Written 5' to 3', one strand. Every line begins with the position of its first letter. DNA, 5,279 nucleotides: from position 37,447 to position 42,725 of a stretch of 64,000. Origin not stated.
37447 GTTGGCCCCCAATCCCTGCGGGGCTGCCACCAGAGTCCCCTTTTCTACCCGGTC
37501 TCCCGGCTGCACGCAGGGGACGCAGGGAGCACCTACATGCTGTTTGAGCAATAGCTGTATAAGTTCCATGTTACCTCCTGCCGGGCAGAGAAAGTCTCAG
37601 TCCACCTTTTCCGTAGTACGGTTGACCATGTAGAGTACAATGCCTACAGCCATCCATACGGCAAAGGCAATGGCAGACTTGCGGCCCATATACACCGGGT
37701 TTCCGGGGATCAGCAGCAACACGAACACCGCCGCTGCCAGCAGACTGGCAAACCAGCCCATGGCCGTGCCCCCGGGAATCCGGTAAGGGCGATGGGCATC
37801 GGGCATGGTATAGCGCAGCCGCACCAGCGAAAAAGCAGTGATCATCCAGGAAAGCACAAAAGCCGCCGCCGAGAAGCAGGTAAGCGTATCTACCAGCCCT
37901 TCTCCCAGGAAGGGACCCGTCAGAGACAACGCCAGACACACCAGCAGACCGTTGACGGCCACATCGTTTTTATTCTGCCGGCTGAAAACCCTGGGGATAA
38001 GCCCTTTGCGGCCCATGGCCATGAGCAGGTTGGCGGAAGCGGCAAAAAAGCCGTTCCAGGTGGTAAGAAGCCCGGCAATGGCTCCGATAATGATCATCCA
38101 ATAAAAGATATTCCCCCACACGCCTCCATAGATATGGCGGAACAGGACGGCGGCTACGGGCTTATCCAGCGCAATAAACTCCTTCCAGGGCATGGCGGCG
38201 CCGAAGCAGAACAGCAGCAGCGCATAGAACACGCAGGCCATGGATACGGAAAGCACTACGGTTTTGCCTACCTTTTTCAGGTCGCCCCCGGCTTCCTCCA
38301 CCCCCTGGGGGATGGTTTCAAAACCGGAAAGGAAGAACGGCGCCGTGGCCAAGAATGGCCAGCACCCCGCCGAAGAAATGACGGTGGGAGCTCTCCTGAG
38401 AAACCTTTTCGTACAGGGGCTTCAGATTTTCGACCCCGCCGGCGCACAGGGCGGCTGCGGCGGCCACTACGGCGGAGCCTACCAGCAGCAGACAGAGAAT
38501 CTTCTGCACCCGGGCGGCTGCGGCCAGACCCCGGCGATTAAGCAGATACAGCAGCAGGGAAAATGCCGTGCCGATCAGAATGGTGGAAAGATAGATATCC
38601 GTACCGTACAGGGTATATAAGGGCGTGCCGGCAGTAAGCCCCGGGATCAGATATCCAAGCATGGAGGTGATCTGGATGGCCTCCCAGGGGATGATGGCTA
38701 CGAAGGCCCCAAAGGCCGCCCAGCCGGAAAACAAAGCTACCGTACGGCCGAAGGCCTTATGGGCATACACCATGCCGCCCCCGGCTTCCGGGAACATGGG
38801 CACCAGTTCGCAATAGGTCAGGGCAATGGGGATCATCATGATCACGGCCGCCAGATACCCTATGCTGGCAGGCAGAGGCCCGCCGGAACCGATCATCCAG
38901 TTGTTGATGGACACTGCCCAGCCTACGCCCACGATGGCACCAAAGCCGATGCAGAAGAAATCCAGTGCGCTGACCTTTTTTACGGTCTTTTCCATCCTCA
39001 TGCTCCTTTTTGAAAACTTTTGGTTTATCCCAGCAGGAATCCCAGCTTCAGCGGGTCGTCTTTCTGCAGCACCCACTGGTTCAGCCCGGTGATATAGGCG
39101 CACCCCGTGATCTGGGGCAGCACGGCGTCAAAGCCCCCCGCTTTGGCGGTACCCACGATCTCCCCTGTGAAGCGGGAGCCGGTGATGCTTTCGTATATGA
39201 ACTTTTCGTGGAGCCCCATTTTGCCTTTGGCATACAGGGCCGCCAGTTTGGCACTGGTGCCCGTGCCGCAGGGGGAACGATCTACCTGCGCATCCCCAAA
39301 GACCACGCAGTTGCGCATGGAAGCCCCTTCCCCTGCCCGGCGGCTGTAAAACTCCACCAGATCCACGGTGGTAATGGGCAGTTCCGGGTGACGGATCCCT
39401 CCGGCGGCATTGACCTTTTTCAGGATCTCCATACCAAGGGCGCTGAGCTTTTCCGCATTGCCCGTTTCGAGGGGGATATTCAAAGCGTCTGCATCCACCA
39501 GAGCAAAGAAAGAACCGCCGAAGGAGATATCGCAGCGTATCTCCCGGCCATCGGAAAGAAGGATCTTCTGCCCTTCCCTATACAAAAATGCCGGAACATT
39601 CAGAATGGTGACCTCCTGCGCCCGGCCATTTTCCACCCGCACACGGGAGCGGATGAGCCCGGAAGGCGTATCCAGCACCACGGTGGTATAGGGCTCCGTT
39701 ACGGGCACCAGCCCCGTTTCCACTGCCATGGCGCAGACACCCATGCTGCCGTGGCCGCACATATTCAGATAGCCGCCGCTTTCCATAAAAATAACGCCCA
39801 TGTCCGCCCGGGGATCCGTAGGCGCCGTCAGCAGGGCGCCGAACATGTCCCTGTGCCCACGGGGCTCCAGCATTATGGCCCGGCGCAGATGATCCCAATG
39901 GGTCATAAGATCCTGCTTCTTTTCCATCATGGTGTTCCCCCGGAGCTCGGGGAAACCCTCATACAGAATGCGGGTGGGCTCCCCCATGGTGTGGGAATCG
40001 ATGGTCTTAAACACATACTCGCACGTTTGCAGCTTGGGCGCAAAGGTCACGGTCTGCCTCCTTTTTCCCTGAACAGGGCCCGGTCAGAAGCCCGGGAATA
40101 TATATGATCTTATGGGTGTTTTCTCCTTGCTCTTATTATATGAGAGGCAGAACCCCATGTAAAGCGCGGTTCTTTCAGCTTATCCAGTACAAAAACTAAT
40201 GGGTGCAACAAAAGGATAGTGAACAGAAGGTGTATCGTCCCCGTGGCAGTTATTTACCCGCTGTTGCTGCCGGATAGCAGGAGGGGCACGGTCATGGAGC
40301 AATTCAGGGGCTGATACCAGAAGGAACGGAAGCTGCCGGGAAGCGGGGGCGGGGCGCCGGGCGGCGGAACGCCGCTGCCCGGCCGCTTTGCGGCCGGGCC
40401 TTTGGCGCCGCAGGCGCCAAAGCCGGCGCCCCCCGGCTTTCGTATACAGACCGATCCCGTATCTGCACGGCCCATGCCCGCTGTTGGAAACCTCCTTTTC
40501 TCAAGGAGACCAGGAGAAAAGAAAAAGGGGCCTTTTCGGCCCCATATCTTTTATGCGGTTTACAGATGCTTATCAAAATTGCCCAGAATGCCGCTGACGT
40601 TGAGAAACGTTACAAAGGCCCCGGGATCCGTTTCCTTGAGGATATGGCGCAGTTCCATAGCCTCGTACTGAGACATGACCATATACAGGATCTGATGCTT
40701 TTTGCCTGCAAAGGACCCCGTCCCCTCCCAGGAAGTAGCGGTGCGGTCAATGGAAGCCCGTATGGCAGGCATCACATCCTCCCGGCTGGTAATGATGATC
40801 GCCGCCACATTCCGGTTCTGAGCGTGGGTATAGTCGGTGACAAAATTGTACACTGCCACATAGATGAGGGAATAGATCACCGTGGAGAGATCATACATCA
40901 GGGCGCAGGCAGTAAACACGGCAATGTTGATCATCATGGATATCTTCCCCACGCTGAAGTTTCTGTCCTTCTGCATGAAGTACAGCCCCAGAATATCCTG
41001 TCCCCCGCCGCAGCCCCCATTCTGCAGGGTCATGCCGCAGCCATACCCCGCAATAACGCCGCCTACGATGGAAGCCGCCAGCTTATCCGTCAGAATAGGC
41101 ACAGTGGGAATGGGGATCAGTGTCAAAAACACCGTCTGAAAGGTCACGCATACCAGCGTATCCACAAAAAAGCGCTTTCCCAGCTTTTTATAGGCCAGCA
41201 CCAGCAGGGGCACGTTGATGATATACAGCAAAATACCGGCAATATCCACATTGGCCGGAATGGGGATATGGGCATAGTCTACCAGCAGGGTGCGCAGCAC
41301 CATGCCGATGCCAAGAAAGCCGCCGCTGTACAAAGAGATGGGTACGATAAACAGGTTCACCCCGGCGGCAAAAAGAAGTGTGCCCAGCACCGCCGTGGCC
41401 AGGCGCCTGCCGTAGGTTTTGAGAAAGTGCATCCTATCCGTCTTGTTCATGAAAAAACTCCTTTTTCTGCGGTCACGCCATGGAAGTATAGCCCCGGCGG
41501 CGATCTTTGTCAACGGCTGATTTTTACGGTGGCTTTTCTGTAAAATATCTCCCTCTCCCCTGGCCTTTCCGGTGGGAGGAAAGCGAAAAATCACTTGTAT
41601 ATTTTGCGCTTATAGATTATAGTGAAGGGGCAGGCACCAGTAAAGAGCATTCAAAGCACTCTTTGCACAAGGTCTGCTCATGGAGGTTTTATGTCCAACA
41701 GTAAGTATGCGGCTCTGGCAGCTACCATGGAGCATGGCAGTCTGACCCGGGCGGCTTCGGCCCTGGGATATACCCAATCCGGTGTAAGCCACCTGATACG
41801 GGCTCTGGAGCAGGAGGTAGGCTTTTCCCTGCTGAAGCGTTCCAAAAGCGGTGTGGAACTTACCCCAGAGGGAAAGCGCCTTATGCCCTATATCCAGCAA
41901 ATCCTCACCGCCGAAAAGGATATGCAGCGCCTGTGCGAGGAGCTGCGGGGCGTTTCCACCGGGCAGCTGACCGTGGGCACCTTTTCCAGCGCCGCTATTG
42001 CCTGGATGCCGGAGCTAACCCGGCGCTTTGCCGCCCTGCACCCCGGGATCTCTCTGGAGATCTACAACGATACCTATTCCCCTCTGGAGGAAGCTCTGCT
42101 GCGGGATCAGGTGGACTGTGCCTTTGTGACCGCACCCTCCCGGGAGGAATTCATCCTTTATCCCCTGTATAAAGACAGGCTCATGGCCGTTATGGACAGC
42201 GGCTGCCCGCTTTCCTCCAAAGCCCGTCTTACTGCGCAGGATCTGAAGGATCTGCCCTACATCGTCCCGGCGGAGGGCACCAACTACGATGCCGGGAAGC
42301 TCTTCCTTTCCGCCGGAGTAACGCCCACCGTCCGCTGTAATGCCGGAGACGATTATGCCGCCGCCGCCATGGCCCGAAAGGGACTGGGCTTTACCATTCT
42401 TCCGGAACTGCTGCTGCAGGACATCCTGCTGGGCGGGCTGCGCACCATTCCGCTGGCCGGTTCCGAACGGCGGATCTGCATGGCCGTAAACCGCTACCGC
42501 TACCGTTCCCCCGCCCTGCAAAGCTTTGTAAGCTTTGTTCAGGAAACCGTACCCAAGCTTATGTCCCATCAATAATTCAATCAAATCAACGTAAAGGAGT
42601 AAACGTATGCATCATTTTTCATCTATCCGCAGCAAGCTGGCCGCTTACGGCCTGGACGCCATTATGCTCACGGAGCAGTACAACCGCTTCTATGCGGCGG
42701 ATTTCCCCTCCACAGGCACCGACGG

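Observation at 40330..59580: Family of GC-rich multi-hairpin intergenic repeats (at least six copies in 20 kb)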

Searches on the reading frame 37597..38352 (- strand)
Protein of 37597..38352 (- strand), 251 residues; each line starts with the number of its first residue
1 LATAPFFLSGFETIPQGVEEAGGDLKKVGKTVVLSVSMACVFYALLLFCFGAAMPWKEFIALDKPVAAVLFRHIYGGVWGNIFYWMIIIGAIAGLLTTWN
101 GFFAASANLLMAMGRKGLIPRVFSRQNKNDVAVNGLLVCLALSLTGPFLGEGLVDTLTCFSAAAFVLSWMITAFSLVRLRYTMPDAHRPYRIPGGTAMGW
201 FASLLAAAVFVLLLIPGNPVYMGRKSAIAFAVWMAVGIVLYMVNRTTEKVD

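Call 17: search_protein_families(library=pfam, proteins=[window:37597-38352:-])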
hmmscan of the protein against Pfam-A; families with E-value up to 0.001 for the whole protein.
window:37597-38352:- (251 aa): 2 families
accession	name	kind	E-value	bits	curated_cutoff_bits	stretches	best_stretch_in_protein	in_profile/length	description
PF13520.12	AA_permease_2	-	3.9e-23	82.5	27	1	6-234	199-425/427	Amino acid permease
PF00324.27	AA_permease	-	3.1e-13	49.7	24.6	1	1-240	198-453/470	Amino acid permease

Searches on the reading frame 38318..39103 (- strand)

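Call 17: search_protein_families(library=pfam, proteins=[window:38318-39103:-])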
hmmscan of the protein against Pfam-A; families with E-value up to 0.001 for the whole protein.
window:38318-39103:- (261 aa): 2 families
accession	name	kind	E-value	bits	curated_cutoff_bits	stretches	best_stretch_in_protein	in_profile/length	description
PF13520.12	AA_permease_2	-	8.8e-14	51.7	27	1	47-252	4-195/427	Amino acid permease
PF00324.27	AA_permease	-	4e-12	46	24.6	1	51-213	4-152/470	Amino acid permease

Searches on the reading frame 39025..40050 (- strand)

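Call 15: search_protein_families(library=pfam, proteins=[window:39025-40050:-])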
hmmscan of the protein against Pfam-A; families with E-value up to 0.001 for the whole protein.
window:39025-40050:- (341 aa): 3 families
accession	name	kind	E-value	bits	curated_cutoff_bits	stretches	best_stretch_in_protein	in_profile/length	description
PF05544.16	Pro_racemase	-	3e-114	381.9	27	1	17-338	2-324/325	Proline racemase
PF02567.21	PhzC-PhzF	-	0.00014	22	27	1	95-162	64-127/281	Phenazine biosynthesis-like protein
PF01678.24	DAP_epimerase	-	0.00084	19.8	34.7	0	87-143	57-110/121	Diaminopimelate epimerase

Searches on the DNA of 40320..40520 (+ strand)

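Call 67: search_dna_similar(query=window:40320-40520:+, collection=phages, mode=distant, max_evalue=0.001, max_rows=10)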
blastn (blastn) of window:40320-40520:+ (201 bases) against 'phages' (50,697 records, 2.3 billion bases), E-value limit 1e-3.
No match.

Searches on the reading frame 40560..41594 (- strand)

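Call 15: search_protein_families(library=pfam, proteins=[window:40560-41594:-])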
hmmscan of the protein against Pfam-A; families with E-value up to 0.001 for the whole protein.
window:40560-41594:- (344 aa): 2 families
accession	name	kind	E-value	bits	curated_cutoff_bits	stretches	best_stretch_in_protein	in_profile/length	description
PF02588.21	YitT_membrane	-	9.3e-46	156.2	24.3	1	66-274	3-199/205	Uncharacterised 5xTM membrane BCR, YitT family COG1284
PF10035.14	DUF2179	-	2.7e-15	56.4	22.8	1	284-338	1-55/55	Uncharacterized protein conserved in bacteria (DUF2179)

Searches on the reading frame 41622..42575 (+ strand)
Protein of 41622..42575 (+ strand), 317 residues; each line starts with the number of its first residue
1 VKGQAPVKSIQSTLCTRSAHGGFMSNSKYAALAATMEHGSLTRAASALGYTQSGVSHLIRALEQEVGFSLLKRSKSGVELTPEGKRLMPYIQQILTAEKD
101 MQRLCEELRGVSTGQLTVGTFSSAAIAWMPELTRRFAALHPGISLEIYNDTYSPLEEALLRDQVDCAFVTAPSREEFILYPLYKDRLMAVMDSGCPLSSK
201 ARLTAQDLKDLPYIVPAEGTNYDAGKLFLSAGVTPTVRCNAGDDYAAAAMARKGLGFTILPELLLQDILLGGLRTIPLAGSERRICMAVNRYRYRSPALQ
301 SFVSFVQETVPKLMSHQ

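Call 15: search_protein_families(library=pfam, proteins=[window:41622-42575:+])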
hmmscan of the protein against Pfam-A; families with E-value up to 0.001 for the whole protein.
window:41622-42575:+ (317 aa): 2 families
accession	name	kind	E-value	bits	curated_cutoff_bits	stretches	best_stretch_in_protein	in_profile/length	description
PF03466.25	LysR_substrate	-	1.1e-39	136.5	28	1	111-309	3-207/209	LysR substrate binding domain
PF00126.33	HTH_1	-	1e-18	67.5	26.6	1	30-85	5-60/60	Bacterial regulatory helix-turn-helix protein, lysR family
